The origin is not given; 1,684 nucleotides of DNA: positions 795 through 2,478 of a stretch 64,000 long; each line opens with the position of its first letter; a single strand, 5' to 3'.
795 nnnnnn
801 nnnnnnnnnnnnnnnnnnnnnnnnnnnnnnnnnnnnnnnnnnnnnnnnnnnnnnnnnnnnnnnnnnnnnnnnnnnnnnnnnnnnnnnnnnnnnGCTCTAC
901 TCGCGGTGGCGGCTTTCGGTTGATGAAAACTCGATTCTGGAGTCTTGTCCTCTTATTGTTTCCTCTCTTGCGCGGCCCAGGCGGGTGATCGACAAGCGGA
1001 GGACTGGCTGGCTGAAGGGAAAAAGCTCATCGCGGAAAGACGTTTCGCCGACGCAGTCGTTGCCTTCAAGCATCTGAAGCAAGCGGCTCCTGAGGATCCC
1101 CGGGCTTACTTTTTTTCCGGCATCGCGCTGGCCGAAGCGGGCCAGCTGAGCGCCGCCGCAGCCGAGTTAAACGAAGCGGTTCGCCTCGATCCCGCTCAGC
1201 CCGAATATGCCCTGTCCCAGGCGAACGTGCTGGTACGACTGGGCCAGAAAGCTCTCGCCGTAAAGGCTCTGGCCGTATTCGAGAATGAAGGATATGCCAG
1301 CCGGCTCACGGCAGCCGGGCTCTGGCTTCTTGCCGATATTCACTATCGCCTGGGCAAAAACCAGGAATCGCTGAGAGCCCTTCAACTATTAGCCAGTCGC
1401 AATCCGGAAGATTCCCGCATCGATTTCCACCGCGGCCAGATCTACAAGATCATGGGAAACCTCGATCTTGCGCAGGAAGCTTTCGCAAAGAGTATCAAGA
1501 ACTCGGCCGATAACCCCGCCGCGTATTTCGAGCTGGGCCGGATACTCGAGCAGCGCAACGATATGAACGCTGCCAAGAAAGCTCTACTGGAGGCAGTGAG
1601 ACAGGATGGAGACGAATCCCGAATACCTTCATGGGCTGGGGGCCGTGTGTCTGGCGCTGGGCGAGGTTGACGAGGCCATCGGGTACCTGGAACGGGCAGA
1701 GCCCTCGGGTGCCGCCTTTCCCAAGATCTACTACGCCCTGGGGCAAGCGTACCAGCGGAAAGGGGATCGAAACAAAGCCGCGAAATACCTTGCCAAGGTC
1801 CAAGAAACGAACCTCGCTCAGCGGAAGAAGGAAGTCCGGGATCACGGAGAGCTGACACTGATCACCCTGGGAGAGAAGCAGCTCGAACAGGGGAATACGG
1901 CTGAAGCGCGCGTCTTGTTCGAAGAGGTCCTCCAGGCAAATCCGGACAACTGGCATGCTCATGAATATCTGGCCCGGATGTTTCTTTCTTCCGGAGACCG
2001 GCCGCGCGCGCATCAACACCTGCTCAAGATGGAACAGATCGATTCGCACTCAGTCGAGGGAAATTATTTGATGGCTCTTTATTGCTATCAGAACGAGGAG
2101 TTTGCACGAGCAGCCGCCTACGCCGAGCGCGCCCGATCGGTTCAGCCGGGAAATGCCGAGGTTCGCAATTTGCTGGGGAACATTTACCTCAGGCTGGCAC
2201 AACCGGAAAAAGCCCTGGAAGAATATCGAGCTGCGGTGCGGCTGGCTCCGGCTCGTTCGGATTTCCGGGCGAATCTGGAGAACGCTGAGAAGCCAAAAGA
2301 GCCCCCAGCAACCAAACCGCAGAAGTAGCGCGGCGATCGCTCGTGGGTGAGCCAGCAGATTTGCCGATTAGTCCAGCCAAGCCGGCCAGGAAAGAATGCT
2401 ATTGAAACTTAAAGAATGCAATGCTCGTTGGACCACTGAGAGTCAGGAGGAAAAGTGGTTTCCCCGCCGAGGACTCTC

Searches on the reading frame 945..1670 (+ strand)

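Call 11: search_protein_families(library=pfam, proteins=[window:945-1670:+])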
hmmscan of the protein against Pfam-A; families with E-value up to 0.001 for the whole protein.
window:945-1670:+ (241 aa): 14 families
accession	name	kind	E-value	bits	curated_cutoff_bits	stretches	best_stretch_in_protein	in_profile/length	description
PF13432.12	TPR_16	-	8.8e-18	64.9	32.7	2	22-86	1-65/65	Tetratricopeptide repeat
PF13181.12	TPR_8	-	3.9e-17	61.3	25.7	0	193-221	3-31/34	Tetratricopeptide repeat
PF07719.23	TPR_2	-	4e-17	61.3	27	0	52-83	1-32/34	Tetratricopeptide repeat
PF14559.12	TPR_19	-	2.2e-16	60.4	25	2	28-93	1-66/68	Tetratricopeptide repeat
PF13428.12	TPR_14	-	9.1e-14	51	23.5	0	124-165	2-43/44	Tetratricopeptide repeat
PF13371.12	TPR_9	-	5.9e-11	42.7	35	1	29-87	6-64/73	Tetratricopeptide repeat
PF13414.12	TPR_11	-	9.1e-10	38.5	26.8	1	61-100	3-42/42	TPR repeat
PF13431.12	TPR_17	-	8.6e-09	35.4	24.4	0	180-210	2-32/34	Tetratricopeptide repeat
PF23914.1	TPR_CcmH_CycH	-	1.9e-08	34.7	42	0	47-157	45-155/158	Cytochrome c-type biogenesis protein H TPR domain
PF00515.34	TPR_1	-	3e-08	33.6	27.8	0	162-185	6-29/34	Tetratricopeptide repeat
PF13424.12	TPR_12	-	1e-06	29.3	30.1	0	162-219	8-73/77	Tetratricopeptide repeat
PF13174.12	TPR_6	-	1.2e-06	29.2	26.3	0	126-155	3-32/33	Tetratricopeptide repeat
PF16918.11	PknG_TPR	-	0.00019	20.8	27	0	132-182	103-153/340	Protein kinase G tetratricopeptide repeat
PF25062.1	ARM_TT21_N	-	0.00033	20.9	40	1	31-217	7-194/222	Tetratricopeptide repeat protein 21 N-terminal ARM repeat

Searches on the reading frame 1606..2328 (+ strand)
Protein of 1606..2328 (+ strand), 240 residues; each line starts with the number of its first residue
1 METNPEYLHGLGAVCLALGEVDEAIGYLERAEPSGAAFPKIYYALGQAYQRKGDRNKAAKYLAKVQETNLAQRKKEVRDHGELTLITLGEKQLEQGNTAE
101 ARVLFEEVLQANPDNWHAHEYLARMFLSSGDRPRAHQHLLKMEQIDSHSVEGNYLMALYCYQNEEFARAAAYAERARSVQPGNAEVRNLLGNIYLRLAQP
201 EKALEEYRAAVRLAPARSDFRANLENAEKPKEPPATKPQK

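Call 11: search_protein_families(library=pfam, proteins=[window:1606-2328:+])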
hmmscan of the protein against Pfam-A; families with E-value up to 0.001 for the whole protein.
window:1606-2328:+ (240 aa): 22 families
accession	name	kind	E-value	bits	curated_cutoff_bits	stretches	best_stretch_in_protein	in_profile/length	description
PF07719.23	TPR_2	-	4.1e-28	95.6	27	3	184-215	1-32/34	Tetratricopeptide repeat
PF13432.12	TPR_16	-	1.7e-20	73.5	32.7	2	154-216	1-63/65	Tetratricopeptide repeat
PF14559.12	TPR_19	-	1.8e-20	73.4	25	2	93-144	2-53/68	Tetratricopeptide repeat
PF13428.12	TPR_14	-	2.3e-19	68.4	23.5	1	152-192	3-43/44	Tetratricopeptide repeat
PF00515.34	TPR_1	-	1.1e-18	66.7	27.8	1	184-215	1-32/34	Tetratricopeptide repeat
PF13181.12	TPR_8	-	3.7e-18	64.5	25.7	2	184-216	1-33/34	Tetratricopeptide repeat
PF13431.12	TPR_17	-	4.7e-15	55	24.4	0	179-205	8-34/34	Tetratricopeptide repeat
PF13424.12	TPR_12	-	8.7e-14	51.9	30.1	1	41-111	5-74/77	Tetratricopeptide repeat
PF12895.13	ANAPC3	-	4.4e-13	49.7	27.2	1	95-169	2-75/82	Anaphase-promoting complex, cyclosome, subunit 3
PF13176.12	TPR_7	-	8e-12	44.7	27.9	0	8-30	2-24/36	Tetratricopeptide repeat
PF13414.12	TPR_11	-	4.9e-10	39.4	26.8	1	14-53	3-42/42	TPR repeat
PF23914.1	TPR_CcmH_CycH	-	1.4e-09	38.4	42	1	87-181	55-152/158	Cytochrome c-type biogenesis protein H TPR domain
PF13174.12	TPR_6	-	5.2e-08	33.5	26.3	0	42-67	3-28/33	Tetratricopeptide repeat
PF25062.1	ARM_TT21_N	-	1.8e-06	28.3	40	0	144-207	93-158/222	Tetratricopeptide repeat protein 21 N-terminal ARM repeat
PF20308.4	TPR-S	-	3.8e-06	27.8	27.6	0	137-220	7-82/102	Tetratricopeptide Repeats-Sensor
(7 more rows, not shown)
